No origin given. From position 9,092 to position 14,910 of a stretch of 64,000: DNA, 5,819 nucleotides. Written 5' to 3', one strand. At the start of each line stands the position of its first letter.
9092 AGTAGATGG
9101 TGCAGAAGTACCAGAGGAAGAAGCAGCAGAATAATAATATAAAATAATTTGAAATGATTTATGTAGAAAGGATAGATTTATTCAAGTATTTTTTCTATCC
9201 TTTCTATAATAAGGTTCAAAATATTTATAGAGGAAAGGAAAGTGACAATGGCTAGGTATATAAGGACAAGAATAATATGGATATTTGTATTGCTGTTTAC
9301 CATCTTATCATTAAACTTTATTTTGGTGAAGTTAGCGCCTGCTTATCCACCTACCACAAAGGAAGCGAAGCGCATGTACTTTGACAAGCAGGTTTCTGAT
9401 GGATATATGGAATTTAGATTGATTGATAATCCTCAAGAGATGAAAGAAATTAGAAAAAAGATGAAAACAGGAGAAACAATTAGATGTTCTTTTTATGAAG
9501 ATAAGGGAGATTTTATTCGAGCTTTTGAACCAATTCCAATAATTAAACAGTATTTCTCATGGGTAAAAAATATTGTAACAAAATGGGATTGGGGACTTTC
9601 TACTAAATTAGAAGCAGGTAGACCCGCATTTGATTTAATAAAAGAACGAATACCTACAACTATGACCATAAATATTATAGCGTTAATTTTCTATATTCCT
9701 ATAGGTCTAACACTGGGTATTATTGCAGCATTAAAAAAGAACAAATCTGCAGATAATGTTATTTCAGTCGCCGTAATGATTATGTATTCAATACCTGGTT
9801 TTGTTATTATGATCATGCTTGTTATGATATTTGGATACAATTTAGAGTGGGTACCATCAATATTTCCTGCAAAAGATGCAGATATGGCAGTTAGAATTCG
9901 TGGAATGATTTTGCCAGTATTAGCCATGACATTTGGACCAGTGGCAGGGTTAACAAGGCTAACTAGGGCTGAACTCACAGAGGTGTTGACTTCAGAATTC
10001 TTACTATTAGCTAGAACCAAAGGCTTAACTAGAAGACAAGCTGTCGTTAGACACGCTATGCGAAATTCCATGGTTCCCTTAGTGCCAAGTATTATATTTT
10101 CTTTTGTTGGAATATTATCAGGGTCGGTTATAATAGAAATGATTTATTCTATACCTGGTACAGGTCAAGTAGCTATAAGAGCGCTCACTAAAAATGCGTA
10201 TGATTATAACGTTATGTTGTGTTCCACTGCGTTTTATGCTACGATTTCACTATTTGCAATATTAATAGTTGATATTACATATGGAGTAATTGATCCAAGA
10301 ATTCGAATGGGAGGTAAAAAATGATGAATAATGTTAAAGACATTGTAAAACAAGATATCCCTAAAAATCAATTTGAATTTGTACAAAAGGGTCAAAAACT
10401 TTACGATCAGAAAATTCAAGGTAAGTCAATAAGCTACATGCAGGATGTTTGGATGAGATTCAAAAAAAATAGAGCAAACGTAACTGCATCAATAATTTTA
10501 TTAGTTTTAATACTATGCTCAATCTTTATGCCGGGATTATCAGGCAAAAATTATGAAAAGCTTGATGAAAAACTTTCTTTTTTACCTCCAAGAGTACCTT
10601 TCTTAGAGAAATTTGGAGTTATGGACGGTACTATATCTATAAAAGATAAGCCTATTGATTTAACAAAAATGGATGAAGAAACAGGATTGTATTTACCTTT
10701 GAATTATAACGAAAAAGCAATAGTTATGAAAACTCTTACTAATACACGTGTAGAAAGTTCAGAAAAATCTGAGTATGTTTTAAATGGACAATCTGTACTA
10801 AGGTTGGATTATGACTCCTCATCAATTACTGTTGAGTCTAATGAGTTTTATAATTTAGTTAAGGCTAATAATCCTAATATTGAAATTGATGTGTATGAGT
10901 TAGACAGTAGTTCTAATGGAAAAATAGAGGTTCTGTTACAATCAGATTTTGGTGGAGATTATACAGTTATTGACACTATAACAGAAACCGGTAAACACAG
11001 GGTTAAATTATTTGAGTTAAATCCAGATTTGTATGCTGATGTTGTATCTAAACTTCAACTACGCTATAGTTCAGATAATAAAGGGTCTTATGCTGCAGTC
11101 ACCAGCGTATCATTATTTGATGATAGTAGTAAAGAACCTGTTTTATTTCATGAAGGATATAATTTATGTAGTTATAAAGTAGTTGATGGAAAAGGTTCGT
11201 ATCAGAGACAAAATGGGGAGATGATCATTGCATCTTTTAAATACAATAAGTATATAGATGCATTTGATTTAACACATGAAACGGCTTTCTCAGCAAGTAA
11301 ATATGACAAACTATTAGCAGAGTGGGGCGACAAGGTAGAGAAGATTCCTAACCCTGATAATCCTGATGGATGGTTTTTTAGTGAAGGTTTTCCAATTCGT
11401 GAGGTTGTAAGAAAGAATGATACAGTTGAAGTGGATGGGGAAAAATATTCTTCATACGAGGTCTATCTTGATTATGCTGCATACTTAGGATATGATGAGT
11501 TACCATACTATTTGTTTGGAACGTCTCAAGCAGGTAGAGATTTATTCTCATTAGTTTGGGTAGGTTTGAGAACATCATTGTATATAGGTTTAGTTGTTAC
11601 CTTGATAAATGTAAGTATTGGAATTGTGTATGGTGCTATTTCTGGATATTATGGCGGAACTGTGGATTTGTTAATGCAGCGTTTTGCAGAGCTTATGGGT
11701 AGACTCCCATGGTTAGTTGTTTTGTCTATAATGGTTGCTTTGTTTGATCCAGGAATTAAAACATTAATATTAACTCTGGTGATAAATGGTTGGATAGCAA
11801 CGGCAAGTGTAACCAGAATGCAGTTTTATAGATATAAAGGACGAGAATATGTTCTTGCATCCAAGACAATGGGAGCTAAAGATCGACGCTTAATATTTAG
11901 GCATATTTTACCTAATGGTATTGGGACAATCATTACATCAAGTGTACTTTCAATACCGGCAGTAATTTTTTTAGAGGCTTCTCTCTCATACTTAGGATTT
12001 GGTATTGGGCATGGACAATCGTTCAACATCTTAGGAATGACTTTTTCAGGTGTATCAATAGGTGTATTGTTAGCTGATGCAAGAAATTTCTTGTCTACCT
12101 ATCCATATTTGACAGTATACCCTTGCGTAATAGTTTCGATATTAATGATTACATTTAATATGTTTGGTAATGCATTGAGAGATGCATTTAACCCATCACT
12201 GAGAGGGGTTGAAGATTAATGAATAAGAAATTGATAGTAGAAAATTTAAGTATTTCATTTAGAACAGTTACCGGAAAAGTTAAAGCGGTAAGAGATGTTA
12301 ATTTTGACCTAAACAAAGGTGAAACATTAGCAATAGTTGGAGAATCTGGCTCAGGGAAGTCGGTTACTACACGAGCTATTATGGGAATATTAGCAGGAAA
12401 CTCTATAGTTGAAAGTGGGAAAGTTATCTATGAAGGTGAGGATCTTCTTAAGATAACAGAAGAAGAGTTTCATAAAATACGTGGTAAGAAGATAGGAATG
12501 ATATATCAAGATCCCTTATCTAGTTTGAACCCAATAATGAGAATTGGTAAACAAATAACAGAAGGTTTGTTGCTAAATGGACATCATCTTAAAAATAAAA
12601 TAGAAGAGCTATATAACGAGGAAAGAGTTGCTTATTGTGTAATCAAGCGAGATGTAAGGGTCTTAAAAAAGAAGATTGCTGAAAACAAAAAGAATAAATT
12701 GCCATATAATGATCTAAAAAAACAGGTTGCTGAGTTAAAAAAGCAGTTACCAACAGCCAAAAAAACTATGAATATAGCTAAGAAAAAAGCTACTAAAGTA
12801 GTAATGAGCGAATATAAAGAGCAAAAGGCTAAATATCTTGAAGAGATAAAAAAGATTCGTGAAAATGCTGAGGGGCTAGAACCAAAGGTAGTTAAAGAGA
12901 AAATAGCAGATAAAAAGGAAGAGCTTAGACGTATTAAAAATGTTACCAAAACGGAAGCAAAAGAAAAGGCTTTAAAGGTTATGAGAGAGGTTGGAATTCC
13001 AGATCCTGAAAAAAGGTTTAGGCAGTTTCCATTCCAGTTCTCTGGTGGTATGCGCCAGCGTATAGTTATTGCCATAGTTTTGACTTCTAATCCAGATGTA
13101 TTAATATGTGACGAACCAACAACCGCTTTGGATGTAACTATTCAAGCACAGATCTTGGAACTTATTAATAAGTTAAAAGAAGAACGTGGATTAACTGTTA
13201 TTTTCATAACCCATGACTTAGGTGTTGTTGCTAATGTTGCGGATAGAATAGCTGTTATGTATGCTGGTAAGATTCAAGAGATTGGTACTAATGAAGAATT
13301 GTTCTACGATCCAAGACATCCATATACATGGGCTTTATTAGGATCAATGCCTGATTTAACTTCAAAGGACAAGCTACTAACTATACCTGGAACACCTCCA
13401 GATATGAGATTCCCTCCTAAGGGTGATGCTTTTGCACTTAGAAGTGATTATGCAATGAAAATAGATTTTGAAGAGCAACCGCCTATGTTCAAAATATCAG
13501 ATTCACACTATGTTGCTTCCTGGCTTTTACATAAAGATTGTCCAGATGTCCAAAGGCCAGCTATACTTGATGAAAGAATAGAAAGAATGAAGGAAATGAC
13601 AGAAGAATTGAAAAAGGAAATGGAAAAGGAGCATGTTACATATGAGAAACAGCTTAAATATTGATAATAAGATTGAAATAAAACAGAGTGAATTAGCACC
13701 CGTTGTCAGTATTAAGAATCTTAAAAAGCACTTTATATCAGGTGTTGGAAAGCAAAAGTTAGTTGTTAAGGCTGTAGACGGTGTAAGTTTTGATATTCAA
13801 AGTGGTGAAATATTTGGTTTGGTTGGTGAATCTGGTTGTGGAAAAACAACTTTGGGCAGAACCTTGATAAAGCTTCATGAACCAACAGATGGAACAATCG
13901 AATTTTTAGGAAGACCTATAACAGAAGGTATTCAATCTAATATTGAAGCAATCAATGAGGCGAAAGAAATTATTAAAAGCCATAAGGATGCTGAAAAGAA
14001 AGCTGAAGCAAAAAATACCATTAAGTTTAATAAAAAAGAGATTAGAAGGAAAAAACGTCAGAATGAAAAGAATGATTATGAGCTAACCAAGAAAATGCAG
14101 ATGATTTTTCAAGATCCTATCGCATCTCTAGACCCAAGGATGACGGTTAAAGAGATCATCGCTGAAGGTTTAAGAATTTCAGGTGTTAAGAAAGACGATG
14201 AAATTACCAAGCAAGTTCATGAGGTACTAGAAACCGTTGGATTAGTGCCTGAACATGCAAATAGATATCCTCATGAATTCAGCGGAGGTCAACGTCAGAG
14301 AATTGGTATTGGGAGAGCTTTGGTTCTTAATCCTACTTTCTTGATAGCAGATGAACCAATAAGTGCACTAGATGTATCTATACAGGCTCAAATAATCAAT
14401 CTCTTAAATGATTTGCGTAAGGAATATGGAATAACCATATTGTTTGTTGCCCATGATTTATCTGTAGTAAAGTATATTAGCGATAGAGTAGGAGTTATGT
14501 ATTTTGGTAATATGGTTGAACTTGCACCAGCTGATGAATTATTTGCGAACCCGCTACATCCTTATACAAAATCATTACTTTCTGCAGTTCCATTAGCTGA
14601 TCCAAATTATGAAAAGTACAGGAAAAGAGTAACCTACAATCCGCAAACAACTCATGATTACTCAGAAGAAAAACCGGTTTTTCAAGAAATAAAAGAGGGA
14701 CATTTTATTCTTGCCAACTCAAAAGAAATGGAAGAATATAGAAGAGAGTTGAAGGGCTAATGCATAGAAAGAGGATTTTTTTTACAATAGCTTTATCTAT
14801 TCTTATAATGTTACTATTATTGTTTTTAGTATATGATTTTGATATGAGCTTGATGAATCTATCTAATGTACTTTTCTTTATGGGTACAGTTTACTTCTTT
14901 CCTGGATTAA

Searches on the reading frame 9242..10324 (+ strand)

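Call 16: search_protein_families(library=ncbifam, proteins=[window:9242-10324:+], max_evalue=0.001)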
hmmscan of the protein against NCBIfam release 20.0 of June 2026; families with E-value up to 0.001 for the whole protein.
window:9242-10324:+ (360 aa): 17 families
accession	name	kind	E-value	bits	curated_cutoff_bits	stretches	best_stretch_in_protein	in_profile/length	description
NF045471.1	Opp3B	equivalog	3.6e-62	210.5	480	1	99-359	58-307/308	oligopeptide ABC transporter permease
NF045470.1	Opp2B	equivalog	1.1e-54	185.7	350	1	99-355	56-300/300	nickel ABC transporter permease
NF045472.1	Opp4B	equivalog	5.7e-51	173.7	450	1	99-355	61-319/319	oligopeptide ABC transporter permease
NF007008.0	PRK09471.1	equivalog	1.9e-49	168.7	388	1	99-355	58-305/306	oligopeptide ABC transporter permease OppB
TIGR02789.1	nickel_nikB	equivalog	5.7e-45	154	447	1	99-357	63-310/314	nickel ABC transporter permease subunit NikB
NF007677.0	PRK10352.1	equivalog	2e-43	148.7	433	1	99-357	63-309/314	nickel ABC transporter permease subunit NikB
NF045469.1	Opp1B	equivalog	2.7e-41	142.1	380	1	99-355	64-307/307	nickel/cobalt ABC transporter permease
NF011661.0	PRK15081.1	equivalog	1.6e-36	126.3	463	1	99-356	60-305/306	glutathione ABC transporter permease GsiC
NF008161.0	PRK10914.1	equivalog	4e-35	121.6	590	2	211-356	194-337/339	dipeptide ABC transporter permease DppB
NF011690.0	PRK15110.1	equivalog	2e-31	109.6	432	2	212-346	173-305/321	putrescine export ABC transporter permease SapB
NF043081.1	MMSYN1_0165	equivalog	4.3e-30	105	350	1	125-356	163-386/388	oligopeptide ABC transporter permease OppB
NF011712.0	PRK15133.1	subfamily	5.6e-30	104.5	445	1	3-357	1-362/364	microcin C ABC transporter permease YejB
NF045474.1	Opp2C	equivalog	1.6e-09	37.7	300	1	126-201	28-102/236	nickel transporter permease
NF045475.1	Opp3C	equivalog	4.6e-08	32.6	450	1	125-332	115-300/328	oligopeptide ABC transporter permease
NF045473.1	Opp1C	equivalog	1.5e-07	31.1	350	1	136-279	66-187/267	nickel/cobalt ABC transporter permease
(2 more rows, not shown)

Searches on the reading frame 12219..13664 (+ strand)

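Call 16: search_protein_families(library=ncbifam, proteins=[window:12219-13664:+], max_evalue=0.001)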
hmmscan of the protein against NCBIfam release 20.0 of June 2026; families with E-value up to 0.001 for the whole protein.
window:12219-13664:+ (481 aa): 189 families (the best 25 are shown)
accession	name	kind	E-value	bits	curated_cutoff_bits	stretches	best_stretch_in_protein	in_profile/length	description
NF043079.1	MMSYN1_0167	equivalog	2e-135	452.7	740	3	234-460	331-558/561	oligopeptide ABC transporter ATP-binding protein OppD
NF007010.1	PRK09473.1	subfamily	7.6e-101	337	575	2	231-435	107-312/318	oligopeptide ABC transporter ATP-binding protein OppD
NF008246.0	PRK11022.1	equivalog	6.8e-81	271.9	541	2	240-429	120-310/326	dipeptide ABC transporter ATP-binding protein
NF007613.0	PRK10261.1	equivalog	7.3e-80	269.1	1077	2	224-382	122-277/623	glutathione ABC transporter ATP-binding protein GsiA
NF011713.0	PRK15134.1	equivalog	3.2e-75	253.7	834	2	238-379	121-262/529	microcin C ABC transporter ATP-binding protein YejF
NF008453.0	PRK11308.1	subfamily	5.1e-74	249.5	408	2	220-438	112-327/334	dipeptide ABC transporter ATP-binding protein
TIGR02770.1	nickel_nikD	equivalog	1.6e-72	243.7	318.7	2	231-375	83-227/230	nickel import ATP-binding protein NikD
NF047576.1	opine_ATP_CntF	equivalog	1.1e-71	241.2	385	2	183-381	63-257/264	staphylopine uptake ABC transporter ATP-binding protein CntF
NF011659.0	PRK15079.1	equivalog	6.1e-71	238.8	540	2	207-434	100-328/334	murein tripeptide/oligopeptide ABC transporter ATP binding protein OppF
NF047578.1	opine_ATP_CntD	equivalog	3.1e-70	236.5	380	2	215-382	93-258/266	staphylopine uptake ABC transporter ATP-binding protein CntD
NF043071.1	DppF_dipep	equivalog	7e-67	226.1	660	2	227-440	117-330/331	dipeptide ABC transporter ATP-binding subunit DppF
NF043078.1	MMSYN1_0168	equivalog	4.9e-66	223.7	800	3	233-378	454-598/649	oligopeptide ABC transporter ATP-binding protein OppF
NF011674.0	PRK15093.1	equivalog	1.1e-62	212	627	2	248-431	133-319/330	putrescine export ABC transporter ATP-binding protein SapD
TIGR02769.1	nickel_nikE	equivalog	1e-46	159.6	332.55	2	233-360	112-237/265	nickel import ATP-binding protein NikE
TIGR04521.1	ECF_ATPase_2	equivalog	6.8e-45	153.3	330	2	241-365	114-236/279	energy-coupling factor transporter ATPase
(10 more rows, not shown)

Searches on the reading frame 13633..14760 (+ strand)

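Call 16: search_protein_families(library=ncbifam, proteins=[window:13633-14760:+], max_evalue=0.001)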
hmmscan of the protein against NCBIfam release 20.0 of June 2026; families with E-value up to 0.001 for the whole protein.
window:13633-14760:+ (375 aa): 184 families (the best 25 are shown)
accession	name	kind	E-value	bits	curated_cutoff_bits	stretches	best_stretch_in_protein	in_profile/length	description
NF043078.1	MMSYN1_0168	equivalog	7.3e-122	408.1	800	3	183-369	461-648/649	oligopeptide ABC transporter ATP-binding protein OppF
NF011659.0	PRK15079.1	equivalog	1.6e-99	332.8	540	2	128-330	79-279/334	murein tripeptide/oligopeptide ABC transporter ATP binding protein OppF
NF008453.0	PRK11308.1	subfamily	4.1e-91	305.7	408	2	131-333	80-279/334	dipeptide ABC transporter ATP-binding protein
NF007613.0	PRK10261.1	equivalog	2.2e-90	303.9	1077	2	130-366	381-618/623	glutathione ABC transporter ATP-binding protein GsiA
NF043071.1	DppF_dipep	equivalog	1.5e-77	261.2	660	2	151-334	98-281/331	dipeptide ABC transporter ATP-binding subunit DppF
NF011713.0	PRK15134.1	equivalog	1.5e-67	228.4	834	3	126-244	338-454/529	microcin C ABC transporter ATP-binding protein YejF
TIGR02769.1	nickel_nikE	equivalog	4.7e-64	216.4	332.55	2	126-325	64-259/265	nickel import ATP-binding protein NikE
NF043079.1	MMSYN1_0167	equivalog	5.5e-64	216.9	740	2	153-320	306-475/561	oligopeptide ABC transporter ATP-binding protein OppD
NF007739.0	PRK10419.1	subfamily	4.7e-60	203.4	354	2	127-325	66-260/268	nickel ABC transporter ATP-binding protein NikE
NF007010.1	PRK09473.1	subfamily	1e-57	195.3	575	2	126-330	61-265/318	oligopeptide ABC transporter ATP-binding protein OppD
NF011692.0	PRK15112.1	equivalog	1.1e-53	182.6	452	2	141-317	75-252/269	putrescine export ABC transporter ATP-binding protein SapF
NF008246.0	PRK11022.1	equivalog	4.7e-52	177.1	541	2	128-321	66-259/326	dipeptide ABC transporter ATP-binding protein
TIGR02770.1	nickel_nikD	equivalog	5.6e-52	176.4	318.7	1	48-318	2-228/230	nickel import ATP-binding protein NikD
NF047576.1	opine_ATP_CntF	equivalog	5.6e-49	166.7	385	2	123-319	57-253/264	staphylopine uptake ABC transporter ATP-binding protein CntF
TIGR01186.1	proV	subfamily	3e-48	164.8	326.6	2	148-323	62-237/363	betaine/proline/choline family ABC transporter ATP-binding protein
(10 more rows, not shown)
